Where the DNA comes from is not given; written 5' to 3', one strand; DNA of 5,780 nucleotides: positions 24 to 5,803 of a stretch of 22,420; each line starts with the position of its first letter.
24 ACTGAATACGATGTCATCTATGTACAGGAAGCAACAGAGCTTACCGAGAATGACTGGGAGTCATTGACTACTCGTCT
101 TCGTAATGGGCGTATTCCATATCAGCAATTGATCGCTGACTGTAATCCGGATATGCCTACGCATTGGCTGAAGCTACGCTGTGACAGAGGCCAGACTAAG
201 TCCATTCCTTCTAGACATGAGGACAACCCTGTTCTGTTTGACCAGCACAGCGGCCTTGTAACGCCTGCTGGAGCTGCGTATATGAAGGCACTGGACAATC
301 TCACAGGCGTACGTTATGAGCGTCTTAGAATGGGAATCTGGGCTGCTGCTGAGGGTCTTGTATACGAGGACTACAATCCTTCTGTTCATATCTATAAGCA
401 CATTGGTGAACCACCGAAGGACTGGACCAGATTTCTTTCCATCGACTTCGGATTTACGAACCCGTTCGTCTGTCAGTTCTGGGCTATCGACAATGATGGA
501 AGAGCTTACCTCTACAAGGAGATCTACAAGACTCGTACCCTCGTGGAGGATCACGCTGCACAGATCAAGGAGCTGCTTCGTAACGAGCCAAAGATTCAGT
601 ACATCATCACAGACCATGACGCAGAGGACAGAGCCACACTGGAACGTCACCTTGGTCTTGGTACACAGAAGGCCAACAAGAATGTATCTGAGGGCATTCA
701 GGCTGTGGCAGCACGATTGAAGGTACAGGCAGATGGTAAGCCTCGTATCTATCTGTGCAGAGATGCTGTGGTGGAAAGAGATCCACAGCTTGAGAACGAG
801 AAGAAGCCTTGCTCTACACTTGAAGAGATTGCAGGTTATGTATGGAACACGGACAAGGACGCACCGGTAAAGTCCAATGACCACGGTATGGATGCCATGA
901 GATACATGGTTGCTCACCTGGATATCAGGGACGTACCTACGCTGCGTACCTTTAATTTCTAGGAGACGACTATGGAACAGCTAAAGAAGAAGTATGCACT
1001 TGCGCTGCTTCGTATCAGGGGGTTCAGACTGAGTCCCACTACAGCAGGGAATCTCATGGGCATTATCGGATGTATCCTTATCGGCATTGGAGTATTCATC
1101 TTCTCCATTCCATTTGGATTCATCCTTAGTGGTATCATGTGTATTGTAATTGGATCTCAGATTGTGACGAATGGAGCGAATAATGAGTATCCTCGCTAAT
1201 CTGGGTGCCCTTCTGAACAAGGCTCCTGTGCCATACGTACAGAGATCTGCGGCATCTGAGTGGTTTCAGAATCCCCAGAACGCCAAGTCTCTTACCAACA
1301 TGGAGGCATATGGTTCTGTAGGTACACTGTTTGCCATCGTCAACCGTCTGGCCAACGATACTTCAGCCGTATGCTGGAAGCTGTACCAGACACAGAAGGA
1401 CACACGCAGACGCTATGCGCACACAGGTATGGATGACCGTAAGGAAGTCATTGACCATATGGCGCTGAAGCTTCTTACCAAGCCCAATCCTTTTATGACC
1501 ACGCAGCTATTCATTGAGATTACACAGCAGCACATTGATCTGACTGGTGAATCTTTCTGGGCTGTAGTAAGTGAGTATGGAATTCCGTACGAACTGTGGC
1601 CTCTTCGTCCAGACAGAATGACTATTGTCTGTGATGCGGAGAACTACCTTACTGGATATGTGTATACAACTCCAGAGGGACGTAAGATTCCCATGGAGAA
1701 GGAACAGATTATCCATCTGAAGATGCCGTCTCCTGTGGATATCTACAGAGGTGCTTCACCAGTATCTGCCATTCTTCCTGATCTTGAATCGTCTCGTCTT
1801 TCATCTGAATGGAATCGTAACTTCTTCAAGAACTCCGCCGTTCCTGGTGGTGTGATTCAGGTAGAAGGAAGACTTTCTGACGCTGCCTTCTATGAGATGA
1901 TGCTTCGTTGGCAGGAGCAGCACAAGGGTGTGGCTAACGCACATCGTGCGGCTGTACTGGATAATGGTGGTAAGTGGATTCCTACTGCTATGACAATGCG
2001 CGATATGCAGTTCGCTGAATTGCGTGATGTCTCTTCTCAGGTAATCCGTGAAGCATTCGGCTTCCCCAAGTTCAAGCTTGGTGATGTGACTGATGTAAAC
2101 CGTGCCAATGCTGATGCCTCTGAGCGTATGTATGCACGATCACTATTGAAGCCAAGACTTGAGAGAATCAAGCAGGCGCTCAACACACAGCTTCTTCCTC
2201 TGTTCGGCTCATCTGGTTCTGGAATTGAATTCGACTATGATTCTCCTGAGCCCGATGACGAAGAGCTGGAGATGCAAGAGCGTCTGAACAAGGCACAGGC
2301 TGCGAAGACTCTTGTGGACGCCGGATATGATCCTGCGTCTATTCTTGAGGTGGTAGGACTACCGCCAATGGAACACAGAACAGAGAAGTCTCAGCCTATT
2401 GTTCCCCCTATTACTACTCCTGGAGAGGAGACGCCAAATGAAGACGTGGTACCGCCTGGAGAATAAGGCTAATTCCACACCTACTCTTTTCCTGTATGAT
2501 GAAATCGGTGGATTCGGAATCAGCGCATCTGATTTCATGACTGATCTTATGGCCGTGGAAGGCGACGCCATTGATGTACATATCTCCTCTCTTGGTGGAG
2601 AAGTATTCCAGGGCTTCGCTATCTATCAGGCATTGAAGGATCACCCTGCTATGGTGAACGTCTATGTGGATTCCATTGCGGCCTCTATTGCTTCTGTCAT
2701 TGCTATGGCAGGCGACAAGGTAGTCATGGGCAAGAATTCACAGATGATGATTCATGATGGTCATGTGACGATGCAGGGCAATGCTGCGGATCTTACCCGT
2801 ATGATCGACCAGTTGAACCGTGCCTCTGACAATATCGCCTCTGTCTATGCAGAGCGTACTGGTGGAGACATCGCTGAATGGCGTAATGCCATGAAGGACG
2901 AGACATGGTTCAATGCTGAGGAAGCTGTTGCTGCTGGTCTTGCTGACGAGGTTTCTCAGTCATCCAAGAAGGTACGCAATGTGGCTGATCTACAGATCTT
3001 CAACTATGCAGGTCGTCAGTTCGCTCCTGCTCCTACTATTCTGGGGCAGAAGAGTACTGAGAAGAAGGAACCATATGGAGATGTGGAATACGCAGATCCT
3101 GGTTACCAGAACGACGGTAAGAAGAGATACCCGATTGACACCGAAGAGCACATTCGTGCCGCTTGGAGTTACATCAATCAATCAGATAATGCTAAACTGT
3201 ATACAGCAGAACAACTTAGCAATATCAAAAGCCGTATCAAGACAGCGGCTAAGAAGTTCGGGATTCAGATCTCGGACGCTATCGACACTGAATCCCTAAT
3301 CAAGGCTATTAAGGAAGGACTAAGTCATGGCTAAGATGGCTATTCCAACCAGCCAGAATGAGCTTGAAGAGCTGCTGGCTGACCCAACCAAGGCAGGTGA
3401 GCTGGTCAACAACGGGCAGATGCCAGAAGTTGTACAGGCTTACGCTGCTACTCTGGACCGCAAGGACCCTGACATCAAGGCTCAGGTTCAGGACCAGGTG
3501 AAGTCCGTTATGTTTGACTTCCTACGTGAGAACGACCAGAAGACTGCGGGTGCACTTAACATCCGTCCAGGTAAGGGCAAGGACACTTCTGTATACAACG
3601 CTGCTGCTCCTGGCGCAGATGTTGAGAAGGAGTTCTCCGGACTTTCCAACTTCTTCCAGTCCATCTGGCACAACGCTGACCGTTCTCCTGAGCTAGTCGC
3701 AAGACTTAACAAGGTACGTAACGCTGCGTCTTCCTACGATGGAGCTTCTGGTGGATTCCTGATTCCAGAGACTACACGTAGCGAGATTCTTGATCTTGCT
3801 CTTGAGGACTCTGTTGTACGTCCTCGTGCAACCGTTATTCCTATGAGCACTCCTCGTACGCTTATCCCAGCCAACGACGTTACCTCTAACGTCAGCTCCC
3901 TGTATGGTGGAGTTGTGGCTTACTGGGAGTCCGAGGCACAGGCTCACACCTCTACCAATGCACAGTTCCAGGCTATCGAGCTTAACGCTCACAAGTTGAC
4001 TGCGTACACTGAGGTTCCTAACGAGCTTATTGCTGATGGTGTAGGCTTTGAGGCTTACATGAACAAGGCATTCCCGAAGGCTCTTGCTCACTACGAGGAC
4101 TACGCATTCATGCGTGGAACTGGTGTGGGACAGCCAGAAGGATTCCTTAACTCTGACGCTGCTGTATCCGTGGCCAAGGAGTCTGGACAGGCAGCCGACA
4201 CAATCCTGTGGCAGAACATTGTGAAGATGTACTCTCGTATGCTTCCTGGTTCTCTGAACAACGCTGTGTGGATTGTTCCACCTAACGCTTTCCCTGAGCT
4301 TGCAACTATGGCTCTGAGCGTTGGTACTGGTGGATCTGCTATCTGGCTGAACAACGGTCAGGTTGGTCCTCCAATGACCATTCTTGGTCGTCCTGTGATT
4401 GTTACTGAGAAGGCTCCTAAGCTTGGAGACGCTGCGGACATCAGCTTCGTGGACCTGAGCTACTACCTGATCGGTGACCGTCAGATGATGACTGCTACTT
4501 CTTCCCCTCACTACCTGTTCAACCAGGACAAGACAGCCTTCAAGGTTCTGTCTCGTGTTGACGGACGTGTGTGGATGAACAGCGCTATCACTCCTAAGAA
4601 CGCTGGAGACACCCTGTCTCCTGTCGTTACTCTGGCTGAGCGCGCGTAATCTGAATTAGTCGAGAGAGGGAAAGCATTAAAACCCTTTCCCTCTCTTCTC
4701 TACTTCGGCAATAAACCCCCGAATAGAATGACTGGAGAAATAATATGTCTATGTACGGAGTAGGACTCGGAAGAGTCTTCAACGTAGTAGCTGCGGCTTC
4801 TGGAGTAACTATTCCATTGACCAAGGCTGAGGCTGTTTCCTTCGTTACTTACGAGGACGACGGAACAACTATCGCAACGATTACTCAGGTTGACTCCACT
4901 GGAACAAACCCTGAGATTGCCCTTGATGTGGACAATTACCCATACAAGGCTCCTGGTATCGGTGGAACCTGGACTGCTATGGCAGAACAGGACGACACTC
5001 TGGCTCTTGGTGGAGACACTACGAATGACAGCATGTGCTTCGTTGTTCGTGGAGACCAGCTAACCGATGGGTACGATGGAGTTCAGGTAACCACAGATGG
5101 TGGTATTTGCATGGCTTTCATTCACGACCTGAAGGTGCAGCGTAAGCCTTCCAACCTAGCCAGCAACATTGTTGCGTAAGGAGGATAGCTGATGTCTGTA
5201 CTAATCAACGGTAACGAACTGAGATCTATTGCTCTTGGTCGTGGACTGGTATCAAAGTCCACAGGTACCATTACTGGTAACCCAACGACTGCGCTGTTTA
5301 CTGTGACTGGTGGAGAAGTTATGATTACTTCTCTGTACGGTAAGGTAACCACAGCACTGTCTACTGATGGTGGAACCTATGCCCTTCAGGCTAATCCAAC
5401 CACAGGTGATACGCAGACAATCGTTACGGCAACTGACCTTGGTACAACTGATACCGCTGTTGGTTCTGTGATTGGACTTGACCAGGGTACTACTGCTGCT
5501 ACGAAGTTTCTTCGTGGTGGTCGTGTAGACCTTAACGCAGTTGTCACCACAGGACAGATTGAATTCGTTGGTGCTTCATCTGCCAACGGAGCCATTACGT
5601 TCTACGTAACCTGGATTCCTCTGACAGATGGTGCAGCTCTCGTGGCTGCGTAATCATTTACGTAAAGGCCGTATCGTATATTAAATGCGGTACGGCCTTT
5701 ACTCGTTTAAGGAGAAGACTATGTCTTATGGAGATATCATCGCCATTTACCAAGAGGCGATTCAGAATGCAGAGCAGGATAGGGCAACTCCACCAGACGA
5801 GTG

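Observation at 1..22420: Complete 22.3-kb tailed-phage genome with no recognisable endolysin, integrase or replisome enzyme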

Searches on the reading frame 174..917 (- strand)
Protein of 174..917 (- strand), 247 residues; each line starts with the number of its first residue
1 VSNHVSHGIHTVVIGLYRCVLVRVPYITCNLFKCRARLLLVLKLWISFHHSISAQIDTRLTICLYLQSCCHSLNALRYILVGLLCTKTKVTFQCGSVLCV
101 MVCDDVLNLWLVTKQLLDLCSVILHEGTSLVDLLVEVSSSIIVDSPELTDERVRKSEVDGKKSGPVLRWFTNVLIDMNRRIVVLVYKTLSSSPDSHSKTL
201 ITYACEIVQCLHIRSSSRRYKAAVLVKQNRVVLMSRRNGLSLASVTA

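Call 57: search_protein_families(library=pfam, max_evalue=0.01, proteins=[window:174-917:-])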
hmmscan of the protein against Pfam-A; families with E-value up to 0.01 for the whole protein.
window:174-917:- (247 aa): 0 families

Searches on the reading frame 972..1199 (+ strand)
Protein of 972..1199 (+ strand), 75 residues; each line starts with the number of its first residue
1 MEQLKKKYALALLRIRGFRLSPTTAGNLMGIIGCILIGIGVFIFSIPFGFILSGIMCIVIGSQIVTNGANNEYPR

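Call 5: search_protein_families(library=phrogs, max_evalue=0.01, proteins=[window:972-1199:+])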
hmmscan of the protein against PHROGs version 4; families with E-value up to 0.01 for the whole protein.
window:972-1199:+ (75 aa): 1 family
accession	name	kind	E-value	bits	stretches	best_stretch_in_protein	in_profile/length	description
phrog_502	-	moron, auxiliary metabolic gene and host takeover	1.9e-07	31.5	1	28-62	11-45/58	membrane protein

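Call 16: search_protein_families(library=pfam, max_evalue=0.01, proteins=[window:972-1199:+])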
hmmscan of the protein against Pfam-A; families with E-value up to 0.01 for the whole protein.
window:972-1199:+ (75 aa): 1 family
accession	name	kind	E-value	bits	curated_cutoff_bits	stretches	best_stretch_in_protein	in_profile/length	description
PF07155.17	ECF-ribofla_trS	-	0.0059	17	26.7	1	24-68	53-98/172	ECF-type riboflavin transporter, S component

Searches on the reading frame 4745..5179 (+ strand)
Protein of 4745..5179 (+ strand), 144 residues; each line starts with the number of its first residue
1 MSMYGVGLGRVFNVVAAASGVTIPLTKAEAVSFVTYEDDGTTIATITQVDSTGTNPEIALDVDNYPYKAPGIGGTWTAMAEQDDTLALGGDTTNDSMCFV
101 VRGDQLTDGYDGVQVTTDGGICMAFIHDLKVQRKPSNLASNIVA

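Call 5: search_protein_families(library=phrogs, max_evalue=0.01, proteins=[window:4745-5179:+])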
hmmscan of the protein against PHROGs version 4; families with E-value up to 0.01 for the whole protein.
window:4745-5179:+ (144 aa): 0 families

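Call 8: search_protein_families(library=pfam, max_evalue=0.01, proteins=[window:4745-5179:+])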
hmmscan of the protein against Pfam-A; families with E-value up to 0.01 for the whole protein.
window:4745-5179:+ (144 aa): 0 families

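Call 39: search_protein_families(library=ncbifam, max_evalue=0.01, proteins=[window:4745-5179:+])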
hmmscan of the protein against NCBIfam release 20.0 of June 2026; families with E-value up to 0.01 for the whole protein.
window:4745-5179:+ (144 aa): 0 families

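Call 101: search_protein_families(library=pfam, max_evalue=5, proteins=[window:4745-5179:+])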
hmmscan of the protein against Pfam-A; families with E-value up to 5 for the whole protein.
window:4745-5179:+ (144 aa): 2 families
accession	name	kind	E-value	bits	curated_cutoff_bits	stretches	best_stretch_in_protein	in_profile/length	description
PF03566.19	Peptidase_A21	-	0.06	12.1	25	1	16-123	319-414/653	Peptidase family A21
PF11178.13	DUF2963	-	0.12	12.2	22.6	1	34-53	25-45/52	Protein of unknown function (DUF2963)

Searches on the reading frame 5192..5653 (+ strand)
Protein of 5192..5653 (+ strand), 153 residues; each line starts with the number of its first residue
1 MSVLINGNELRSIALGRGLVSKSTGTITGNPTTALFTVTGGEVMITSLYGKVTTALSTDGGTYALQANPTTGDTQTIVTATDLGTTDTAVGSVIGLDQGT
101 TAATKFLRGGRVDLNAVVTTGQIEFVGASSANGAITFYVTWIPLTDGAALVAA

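Call 5: search_protein_families(library=phrogs, max_evalue=0.01, proteins=[window:5192-5653:+])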
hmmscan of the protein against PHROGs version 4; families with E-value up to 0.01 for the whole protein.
window:5192-5653:+ (153 aa): 0 families

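Call 8: search_protein_families(library=pfam, max_evalue=0.01, proteins=[window:5192-5653:+])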
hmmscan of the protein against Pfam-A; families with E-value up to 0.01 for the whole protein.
window:5192-5653:+ (153 aa): 0 families

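Call 39: search_protein_families(library=ncbifam, max_evalue=0.01, proteins=[window:5192-5653:+])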
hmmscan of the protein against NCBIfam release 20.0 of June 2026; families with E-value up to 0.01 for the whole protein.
window:5192-5653:+ (153 aa): 0 families

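Call 101: search_protein_families(library=pfam, max_evalue=5, proteins=[window:5192-5653:+])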
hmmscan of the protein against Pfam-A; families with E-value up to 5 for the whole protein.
window:5192-5653:+ (153 aa): 0 families
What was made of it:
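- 4745..5897 (+): Three small head-module proteins of 144, 153 and 70 aa. Function unknown. They are present across the family, including in lysin-bearing relatives. No family hits (calls 5, 8, 39, 101).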
